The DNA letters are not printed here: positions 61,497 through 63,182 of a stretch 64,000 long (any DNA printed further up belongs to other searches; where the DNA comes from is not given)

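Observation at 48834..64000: Large membrane-anchored hydrolase cluster (three ceramidase-fold proteins, PqaA, GH92, esterases, deacetylase): candidate glycolipid-catabolism system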

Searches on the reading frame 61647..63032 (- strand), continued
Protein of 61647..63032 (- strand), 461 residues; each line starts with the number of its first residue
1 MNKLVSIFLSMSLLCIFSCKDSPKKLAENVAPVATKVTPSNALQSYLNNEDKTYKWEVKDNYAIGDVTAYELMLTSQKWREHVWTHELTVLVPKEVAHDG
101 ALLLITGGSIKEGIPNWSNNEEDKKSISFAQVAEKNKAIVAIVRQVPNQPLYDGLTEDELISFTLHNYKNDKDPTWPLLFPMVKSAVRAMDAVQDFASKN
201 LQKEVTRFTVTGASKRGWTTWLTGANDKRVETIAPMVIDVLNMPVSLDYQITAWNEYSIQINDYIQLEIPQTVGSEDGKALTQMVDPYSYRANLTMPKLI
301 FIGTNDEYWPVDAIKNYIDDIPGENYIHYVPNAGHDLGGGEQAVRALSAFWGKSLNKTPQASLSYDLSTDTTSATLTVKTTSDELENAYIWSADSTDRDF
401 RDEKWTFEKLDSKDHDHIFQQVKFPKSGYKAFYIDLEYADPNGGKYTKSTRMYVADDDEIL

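Call 18: find_related_loci(query=A1, collection=genome_contigs, flank=10000)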
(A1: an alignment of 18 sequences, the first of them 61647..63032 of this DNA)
Query A1 (461 aa) in genome_contigs; peptide patterns used: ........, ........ (x = any residue, [..] = any of these).
600 stretches matched a pattern (row limit reached: there are more); 594 encode a relative of the query (tblastn E <= 1e-3); the best 80 are kept; 80 distinct loci.
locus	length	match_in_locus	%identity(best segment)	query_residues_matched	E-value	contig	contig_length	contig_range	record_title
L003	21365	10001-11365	68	3-461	0e+0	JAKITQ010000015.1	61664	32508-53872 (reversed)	MAG: Flavobacteriaceae bacterium isolate D96SM.bin.46 NODE_332_length_61664_cov_8.168462, whole genome shotgun sequence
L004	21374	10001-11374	66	9-461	0e+0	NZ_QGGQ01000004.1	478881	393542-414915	Maribacter polysiphoniae strain DSM 23514 LX92DRAFT_scaffold00004.4, whole genome shotgun sequence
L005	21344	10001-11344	63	7-461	0e+0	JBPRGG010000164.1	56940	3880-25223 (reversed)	MAG: Candidatus Cyclobacteriaceae bacterium M3_2C_046 megahit_1247011, whole genome shotgun sequence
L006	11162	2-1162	69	65-453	0e+0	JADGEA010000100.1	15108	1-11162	MAG: Flavobacteriaceae bacterium isolate BB24 NODE_3691_length_15108_cov_8.605770, whole genome shotgun sequence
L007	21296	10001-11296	63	31-461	0e+0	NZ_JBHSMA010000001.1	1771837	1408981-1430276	Larkinella bovis strain KACC 14040 spades_K_17_127_1, whole genome shotgun sequence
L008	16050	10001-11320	60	13-461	0e+0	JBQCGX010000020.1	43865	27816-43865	MAG: Agriterribacter sp. isolate bin636 k127_1986176, whole genome shotgun sequence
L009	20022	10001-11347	59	4-461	0e+0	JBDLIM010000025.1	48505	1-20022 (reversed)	MAG: Bacteroidota bacterium isolate MAG031 MAG031_25, whole genome shotgun sequence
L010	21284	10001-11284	61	34-461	0e+0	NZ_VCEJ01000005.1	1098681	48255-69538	Dyadobacter luticola strain T17 NODE_3, whole genome shotgun sequence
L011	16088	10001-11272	60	37-461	0e+0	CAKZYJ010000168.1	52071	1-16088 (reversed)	MAG TPA_asm: uncultured Flammeovirgaceae bacterium isolate SRR3401487_bin.61_CONCOCT_v1.1_MAG genome assembly, contig: E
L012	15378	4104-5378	62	37-461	0e+0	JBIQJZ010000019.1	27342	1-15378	MAG: Flammeovirgaceae bacterium isolate mag.108f NODE_2297_length_27342, whole genome shotgun sequence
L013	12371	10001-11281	60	35-461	0e+0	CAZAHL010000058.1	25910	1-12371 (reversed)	MAG TPA_asm: uncultured Chryseolinea sp. isolate SRP136066_co1_414 genome assembly, contig: NODE_1616_length_25910_cov_5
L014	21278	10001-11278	59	35-461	0e+0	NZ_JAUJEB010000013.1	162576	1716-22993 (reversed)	Agaribacillus aureus strain BMA12 HFOEMNIK_13, whole genome shotgun sequence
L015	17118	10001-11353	58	1-460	0e+0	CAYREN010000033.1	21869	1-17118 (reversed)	MAG TPA_asm: uncultured Roseivirgaceae bacterium isolate SRP128015_co3_43 genome assembly, contig: NODE_2298_length_2186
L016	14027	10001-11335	58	8-461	1e-178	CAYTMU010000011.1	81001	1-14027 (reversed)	MAG TPA_asm: uncultured Roseivirgaceae bacterium isolate SRP344714_co1_332 genome assembly, contig: NODE_685_length_8100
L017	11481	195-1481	61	33-461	8e-178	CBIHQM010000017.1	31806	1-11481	MAG TPA_asm: uncultured Chryseolinea sp. isolate SRR18156213_binner12_Refined_19 genome assembly, contig: ERZ27336873.68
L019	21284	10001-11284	58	34-461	8e-176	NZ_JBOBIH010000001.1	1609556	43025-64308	Dyadobacter sp. BHUBP1 1, whole genome shotgun sequence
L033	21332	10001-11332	55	4-461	1e-169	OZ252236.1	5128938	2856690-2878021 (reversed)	MAG: Jiulongibacter sp. isolate 92e77460-8f01-49a6-b3c9-0df2babc7ae3 genome assembly, chromosome: 1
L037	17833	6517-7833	62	13-461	0e+0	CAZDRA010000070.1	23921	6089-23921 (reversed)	MAG TPA_asm: uncultured Roseivirgaceae bacterium isolate SRP128015_co3_50 genome assembly, contig: NODE_1983_length_2392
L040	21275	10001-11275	58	35-461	2e-165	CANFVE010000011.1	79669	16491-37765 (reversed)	MAG: Cytophagaceae bacterium isolate Jr-16oct17-166 genome assembly, contig: Jr-16oct17-C612, whole genome shotgun seque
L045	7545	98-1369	56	37-461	9e-164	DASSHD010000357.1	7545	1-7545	MAG TPA_asm: Hanamia sp. isolate SMAG_U1050 k141_919911, whole genome shotgun sequence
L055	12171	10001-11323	52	11-461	5e-159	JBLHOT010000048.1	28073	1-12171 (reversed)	MAG: Arcticibacterium sp. isolate 3300055726_133 Ga0535650_0002019, whole genome shotgun sequence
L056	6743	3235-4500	54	39-461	5e-159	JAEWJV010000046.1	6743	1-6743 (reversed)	MAG: Bacteroidetes bacterium isolate OH_PBrB_162 k127_1154580, whole genome shotgun sequence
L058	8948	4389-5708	53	7-455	3e-158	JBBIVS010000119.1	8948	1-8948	MAG: Draconibacterium sp. isolate PGS172224_bin_82 NODE_3556_length_8948_cov_3.477679, whole genome shotgun sequence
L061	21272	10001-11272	56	37-461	5e-157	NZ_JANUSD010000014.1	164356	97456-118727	Emticicia fluvialis strain BHSR1 contig14, whole genome shotgun sequence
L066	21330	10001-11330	63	4-461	3e-158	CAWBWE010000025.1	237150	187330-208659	MAG: uncultured Bacteroidales bacterium isolate MFD03551.bin.2.12 genome assembly, contig: contig_65670, whole genome sh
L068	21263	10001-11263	53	36-456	4e-151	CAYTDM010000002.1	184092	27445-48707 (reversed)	MAG TPA_asm: uncultured Sphingobacteriaceae bacterium isolate SRP192927_co2_834 genome assembly, contig: NODE_20_length_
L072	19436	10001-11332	50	11-461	3e-150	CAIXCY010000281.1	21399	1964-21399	MAG: uncultured Bacteroidia bacterium isolate Ki1-1-6m_bin-1232 genome assembly, contig: bin-1232:281/281, whole genome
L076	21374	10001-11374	46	2-460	2e-136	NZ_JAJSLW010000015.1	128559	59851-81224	Membranihabitans maritimus strain C281 NODE_15_length_128559_cov_138.922970, whole genome shotgun sequence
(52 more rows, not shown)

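Call 23: search_protein_families(library=pfam, proteins=[L055:8386-9789:-, L033:5317-7467:-, L007:15604-16887:-, L061:1210-1749:+, L058:7368-8684:+, L019:16162-17385:+, L061:12983-14146:-, L068:16440-17555:+, L061:18282-20630:+, L037:12240-13964:+], max_evalue=0.001)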
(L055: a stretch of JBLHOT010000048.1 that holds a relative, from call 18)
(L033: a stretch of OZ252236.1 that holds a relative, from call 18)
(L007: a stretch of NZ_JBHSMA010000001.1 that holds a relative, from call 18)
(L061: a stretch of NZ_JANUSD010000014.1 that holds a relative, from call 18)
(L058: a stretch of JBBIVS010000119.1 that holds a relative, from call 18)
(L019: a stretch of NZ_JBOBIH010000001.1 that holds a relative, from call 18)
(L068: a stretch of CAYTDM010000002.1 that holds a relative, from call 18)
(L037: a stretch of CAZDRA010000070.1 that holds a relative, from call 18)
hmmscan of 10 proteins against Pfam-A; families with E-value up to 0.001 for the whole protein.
L055:8386-9789:- (467 aa): 2 families
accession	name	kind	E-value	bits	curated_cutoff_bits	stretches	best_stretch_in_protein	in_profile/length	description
PF16656.11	Pur_ac_phosph_N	-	8.7e-18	65.1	30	1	66-165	1-91/93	Purple acid Phosphatase, N-terminal domain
PF00149.33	Metallophos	-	1.1e-16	62.3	21.5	1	185-363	17-191/191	Calcineurin-like phosphoesterase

L033:5317-7467:- (716 aa): 1 family
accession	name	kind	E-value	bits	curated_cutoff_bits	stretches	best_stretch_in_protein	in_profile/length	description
PF13642.11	DUF4144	-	0.00067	20.7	27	0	281-335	35-89/100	protein structure with unknown function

L007:15604-16887:- (427 aa): 1 family
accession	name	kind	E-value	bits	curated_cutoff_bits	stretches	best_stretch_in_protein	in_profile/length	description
PF11947.13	DUF3464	-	0.00011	22.5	25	1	184-244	60-122/149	Photosynthesis affected mutant 68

L061:1210-1749:+ (179 aa): 6 families
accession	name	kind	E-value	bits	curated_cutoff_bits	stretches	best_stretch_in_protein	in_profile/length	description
PF08281.18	Sigma70_r4_2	-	4e-15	55.6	25.7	1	118-169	3-54/54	Sigma-70, region 4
PF04542.20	Sigma70_r2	-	1.7e-08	34.6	24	1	22-87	1-68/71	Sigma-70 region 2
PF04545.22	Sigma70_r4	-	4.7e-08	32.9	24.1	1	122-170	1-49/50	Sigma-70, region 4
PF07638.17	Sigma70_ECF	-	5.1e-06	27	21.1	1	2-167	2-177/185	ECF sigma factor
PF13384.12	HTH_23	-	4.4e-05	23.6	24.6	1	129-160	6-36/50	Homeodomain-like domain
PF00196.25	GerE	-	0.00077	19.5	23.5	0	132-160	9-36/57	Bacterial regulatory proteins, luxR family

L058:7368-8684:+ (438 aa): 1 family
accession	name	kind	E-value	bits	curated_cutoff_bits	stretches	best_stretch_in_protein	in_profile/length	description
PF02811.25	PHP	-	2e-05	25.4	26.4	1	71-115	2-41/164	PHP domain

L019:16162-17385:+ (407 aa): 3 families
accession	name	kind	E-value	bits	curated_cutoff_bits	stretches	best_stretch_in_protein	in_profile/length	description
PF01041.23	DegT_DnrJ_EryC1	-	2.3e-106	356.5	19.8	1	27-364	4-337/360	DegT/DnrJ/EryC1/StrS aminotransferase family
PF00155.27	Aminotran_1_2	-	6.1e-10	39.3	19.7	1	54-292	46-301/361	Aminotransferase class I and II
PF01212.27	Beta_elim_lyase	-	4e-07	30.1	27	1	51-235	33-230/288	Beta-eliminating lyase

L061:12983-14146:- (387 aa): 1 family
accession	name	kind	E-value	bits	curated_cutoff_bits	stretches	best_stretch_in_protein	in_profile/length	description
PF02517.21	Rce1-like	-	3.1e-15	56.7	22.4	2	319-376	36-92/93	Type II CAAX prenyl endopeptidase Rce1-like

L068:16440-17555:+ (371 aa): 2 families
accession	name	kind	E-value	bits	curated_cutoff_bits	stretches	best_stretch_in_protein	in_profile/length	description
PF07786.18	HGSNAT_cat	-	3.2e-10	40.4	22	1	19-165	1-140/222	Heparan-alpha-glucosaminide N-acetyltransferase, catalytic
PF16401.11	DUF5009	-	0.00012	22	25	1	22-131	4-121/260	Domain of unknown function (DUF5009)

L061:18282-20630:+ (782 aa): 0 families

L037:12240-13964:+ (574 aa): 2 families
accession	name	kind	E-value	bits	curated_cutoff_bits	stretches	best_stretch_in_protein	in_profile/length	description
PF01055.32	Glyco_hydro_31_2nd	-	3.2e-42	145.5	23.5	2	25-264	1-237/328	Glycosyl hydrolases family 31 TIM-barrel domain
PF21365.3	Glyco_hydro_31_3rd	-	1.4e-12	48.3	24.4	1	393-457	23-87/87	Glycosyl hydrolase family 31 C-terminal domain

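Call 28: search_solved_structures(query=L001:8682-9968:+, max_evalue=10, show_alignments=2)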
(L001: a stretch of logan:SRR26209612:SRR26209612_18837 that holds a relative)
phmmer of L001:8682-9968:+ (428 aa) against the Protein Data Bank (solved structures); distinct sequences matched with E-value up to 10: 2.
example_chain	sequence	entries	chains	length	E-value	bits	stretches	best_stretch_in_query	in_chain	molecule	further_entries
2zws_A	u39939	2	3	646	0.39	12.7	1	105-171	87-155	Neutral ceramidase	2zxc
4wgk_A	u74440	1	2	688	0.53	12.2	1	106-172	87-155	Neutral ceramidase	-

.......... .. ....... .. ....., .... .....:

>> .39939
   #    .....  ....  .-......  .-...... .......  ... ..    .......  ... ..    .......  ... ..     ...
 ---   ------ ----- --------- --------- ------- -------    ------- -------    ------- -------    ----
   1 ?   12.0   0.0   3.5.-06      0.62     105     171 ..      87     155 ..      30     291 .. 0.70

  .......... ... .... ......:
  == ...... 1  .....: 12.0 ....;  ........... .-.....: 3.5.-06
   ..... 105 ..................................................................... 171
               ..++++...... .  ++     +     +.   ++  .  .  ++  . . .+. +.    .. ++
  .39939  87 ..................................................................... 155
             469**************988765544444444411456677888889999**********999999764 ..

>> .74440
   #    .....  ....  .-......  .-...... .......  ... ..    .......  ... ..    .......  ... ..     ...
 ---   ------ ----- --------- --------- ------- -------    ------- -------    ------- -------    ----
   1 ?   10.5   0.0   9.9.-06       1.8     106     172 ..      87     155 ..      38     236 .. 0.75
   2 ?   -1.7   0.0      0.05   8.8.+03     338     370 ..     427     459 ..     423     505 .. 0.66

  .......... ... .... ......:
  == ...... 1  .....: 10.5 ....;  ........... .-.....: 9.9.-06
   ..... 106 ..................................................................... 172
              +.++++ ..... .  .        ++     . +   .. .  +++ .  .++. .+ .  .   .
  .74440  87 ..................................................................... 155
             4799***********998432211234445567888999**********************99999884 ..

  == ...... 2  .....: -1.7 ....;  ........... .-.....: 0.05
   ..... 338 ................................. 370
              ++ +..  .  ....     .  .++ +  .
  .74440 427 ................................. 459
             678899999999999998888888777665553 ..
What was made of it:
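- On Neutral ceramidase (EC 3.5.1.23): The HTHS and IPGE motifs align to the PDB ceramidases (call 28).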

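Call 30: find_homologous_proteins(query=L001:8682-9968:+, max_evalue=0.00001)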
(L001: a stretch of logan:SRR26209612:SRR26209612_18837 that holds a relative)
Query L001:8682-9968:+ (428 aa): 7084 proteins with E <= 0.00001 among 8000 candidates; the best 120 are listed.
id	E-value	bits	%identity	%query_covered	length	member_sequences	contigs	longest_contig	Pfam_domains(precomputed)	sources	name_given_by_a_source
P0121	9.7e-288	972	100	100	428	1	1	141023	PF04734.19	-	-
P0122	5.1e-285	963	99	100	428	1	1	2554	PF04734.19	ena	-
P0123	3.7e-283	957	99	100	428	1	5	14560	PF04734.19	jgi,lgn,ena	jgi:hypothetical protein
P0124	3.0e-264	894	92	100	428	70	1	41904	PF04734.19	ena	-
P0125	2.1e-262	888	91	100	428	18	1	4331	PF04734.19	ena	-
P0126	1.9e-261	885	91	100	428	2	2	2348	PF04734.19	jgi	-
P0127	2.5e-261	885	91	100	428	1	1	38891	PF04734.19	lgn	-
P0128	3.5e-260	881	90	100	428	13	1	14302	PF04734.19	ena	-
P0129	4.3e-258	874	90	100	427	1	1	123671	PF04734.19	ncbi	-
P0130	8.1e-257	870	89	100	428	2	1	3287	PF04734.19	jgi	jgi:hypothetical protein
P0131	9.1e-257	870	89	100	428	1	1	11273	PF04734.19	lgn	-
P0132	2.2e-256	868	89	100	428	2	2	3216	-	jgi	jgi:hypothetical protein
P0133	4.2e-256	867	89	100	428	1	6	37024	-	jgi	jgi:hypothetical protein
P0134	4.4e-256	867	88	100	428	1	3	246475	-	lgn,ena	-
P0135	9.8e-256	866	88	100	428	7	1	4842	PF04734.19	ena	-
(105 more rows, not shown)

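Call 42: predict_structure(alignment_id=A2)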
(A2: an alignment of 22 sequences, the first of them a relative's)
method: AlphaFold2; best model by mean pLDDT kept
length: 428 residues; sequences in the alignment: 22
mean_pLDDT: 82.7   pTM: 0.86
mean pLDDT of the five models: 82.7, 82.6, 79.2, 78.4, 78.0
residues with pLDDT >= 90: 192; 70-90: 139; 50-70: 85; < 50: 12
segments of 3 or more residues with pLDDT < 50: 1-3, 25-27, 259-262
pLDDT, mean of each block of 10 residues (from residue 1): 53 77 59 96 73 67 90 96 80 85 95 69 67 83 95 98 94 68 86 96 96 69 72 96 92 59 56 86 96 94 93 84 74 91 96 85 95 77 81 68 85 96 88
secondary structure, 60 per line:
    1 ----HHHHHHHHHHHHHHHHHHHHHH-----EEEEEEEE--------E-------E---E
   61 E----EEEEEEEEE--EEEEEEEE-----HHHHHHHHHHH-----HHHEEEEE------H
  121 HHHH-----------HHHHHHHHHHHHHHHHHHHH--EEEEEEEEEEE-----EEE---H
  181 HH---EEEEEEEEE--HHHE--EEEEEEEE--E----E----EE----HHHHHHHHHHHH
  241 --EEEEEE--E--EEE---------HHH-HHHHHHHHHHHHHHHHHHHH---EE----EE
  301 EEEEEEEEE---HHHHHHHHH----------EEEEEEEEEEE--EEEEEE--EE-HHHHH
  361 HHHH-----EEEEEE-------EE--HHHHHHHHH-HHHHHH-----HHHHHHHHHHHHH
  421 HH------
elements in order: H5-26 E32-39 E66-74 E77-84 H90-100 E109-113 H120-124 H136-155 E158-168 E174-176 E186-194 E203-210 H229-240 E243-248 E254-256 H270-289 E299-309 H313-321 E332-342 E345-350 H356-364 E370-375 H387-395 H397-402 H408-422

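Call 44: predict_structure(alignment_id=A1)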
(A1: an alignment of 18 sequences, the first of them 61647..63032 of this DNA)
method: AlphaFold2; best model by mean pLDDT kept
length: 461 residues; sequences in the alignment: 18
mean_pLDDT: 63.7   pTM: 0.66
mean pLDDT of the five models: 63.7, 62.5, 61.8, 60.5, 57.3
residues with pLDDT >= 90: 58; 70-90: 145; 50-70: 122; < 50: 136
segments of 3 or more residues with pLDDT < 50: 17-33, 108-111, 214-217, 235-340
pLDDT, mean of each block of 10 residues (from residue 1): 57 51 40 58 75 87 91 81 81 93 69 58 69 90 67 59 61 67 82 95 88 53 64 47 29 32 35 38 27 26 30 42 36 34 64 72 79 88 84 73 74 85 88 75 63 73 60
secondary structure, 60 per line:
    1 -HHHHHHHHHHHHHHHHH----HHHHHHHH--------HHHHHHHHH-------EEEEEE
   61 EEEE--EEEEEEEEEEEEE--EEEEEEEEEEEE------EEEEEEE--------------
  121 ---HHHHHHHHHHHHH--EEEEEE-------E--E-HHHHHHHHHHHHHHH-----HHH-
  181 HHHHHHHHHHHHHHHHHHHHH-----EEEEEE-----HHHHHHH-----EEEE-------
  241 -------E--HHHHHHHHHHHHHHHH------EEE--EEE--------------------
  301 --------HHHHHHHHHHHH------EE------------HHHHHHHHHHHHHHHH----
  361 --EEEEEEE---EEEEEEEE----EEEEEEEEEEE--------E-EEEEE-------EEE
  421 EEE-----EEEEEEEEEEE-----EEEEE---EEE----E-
elements in order: H2-18 H23-30 H39-47 E55-64 E67-79 E82-93 E100-106 H124-136 E139-144 H157-171 H181-201 E207-212 H218-224 E230-233 H251-266 E273-275 E278-280 H309-320 H341-356 E363-369 E373-380 E385-395 E406-410 E418-423 E429-439 E445-449 E453-455
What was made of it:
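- On PF10142 PhoPQ_related / MEROPS S82: The model is poor in this region (pLDDT below 50 for residues 235-340; call 44), so the geometry is unverified.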

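Call 45: fold_search(model_id=the predicted structure, library=pdb)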
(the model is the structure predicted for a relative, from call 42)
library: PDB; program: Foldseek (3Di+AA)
matches with E <= 10: 888; with E <= 0.001: 4
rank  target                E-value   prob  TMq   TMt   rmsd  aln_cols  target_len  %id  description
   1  2zws                  3.4e-22  1.00  0.70  0.49   6.5       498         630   17  Crystal Structure Analysis of neutral ceramidase from Pseudomonas aeruginosa (released 2009-03-03)
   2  2zxc_A                7.0e-22  1.00  0.68  0.47   7.2       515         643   17  Ceramidase complexed with C2 (released 2009-02-03)
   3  4wgk_B                2.5e-20  1.00  0.70  0.46   7.2       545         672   14  Crystal structure of human neutral ceramidase with Zn-bound phosphate (released 2015-07-08)
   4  4wgk_A                4.0e-20  1.00  0.68  0.45   7.3       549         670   14  Crystal structure of human neutral ceramidase with Zn-bound phosphate (released 2015-07-08)
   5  1jro_B                1.2e-03  0.18  0.14  0.09  24.8       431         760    9  Crystal Structure of Xanthine Dehydrogenase from Rhodobacter capsulatus (released 2002-01-11)
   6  8emt_A                1.8e-03  0.16  0.11  0.04  24.3       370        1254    9  Cryo-EM analysis of the human aldehyde oxidase from liver (released 2023-05-10)
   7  2w55_B                3.7e-03  0.16  0.15  0.10  23.8       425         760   10  Crystal Structure of Xanthine Dehydrogenase (E232Q variant) from Rhodobacter capsulatus in Complex with Hypoxanthine (released 2008-12-23)
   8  9jus_v                5.3e-03  0.06  0.10  0.07  37.0       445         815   10  Structure of villin bound to an actin trimer (released 2025-10-08)
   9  8emt_B                7.7e-03  0.14  0.16  0.07  24.9       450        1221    8  Cryo-EM analysis of the human aldehyde oxidase from liver (released 2023-05-10)
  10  3eub_C                7.7e-03  0.12  0.13  0.09  22.8       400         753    8  Crystal Structure of Desulfo-Xanthine Oxidase with Xanthine (released 2009-01-27)
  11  8j79_A                1.3e-02  0.11  0.15  0.06  22.6       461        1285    8  Bovine Xanthine Oxidoreductase Crystallized with oxypurinol (released 2023-05-24)
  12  7px0_A                1.4e-02  0.05  0.10  0.04  23.4       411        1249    8  Drosophila melanogaster Aldehyde Oxidase 1 (released 2022-11-16)
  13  7esy_B                1.8e-02  0.08  0.14  0.10  24.1       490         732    9  Crystal structure of the complex formed by Wolbachia cytoplasmic incompatibility factors CidA and CidBND1-ND2 from wPi (released 2021-11-10)
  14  1n5x_A                2.3e-02  0.09  0.16  0.06  24.2       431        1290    8  Xanthine Dehydrogenase from Bovine Milk with Inhibitor TEI-6720 Bound (released 2003-03-18)
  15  3zyv_A                2.4e-02  0.08  0.14  0.07  24.4       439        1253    8  Crystal structure of the mouse liver Aldehyde Oxidase 3 (mAOX3) (released 2012-09-05)
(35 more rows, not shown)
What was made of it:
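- On Neutral ceramidase (EC 3.5.1.23): The next hit has E>1e-3 (calls 42, 45).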
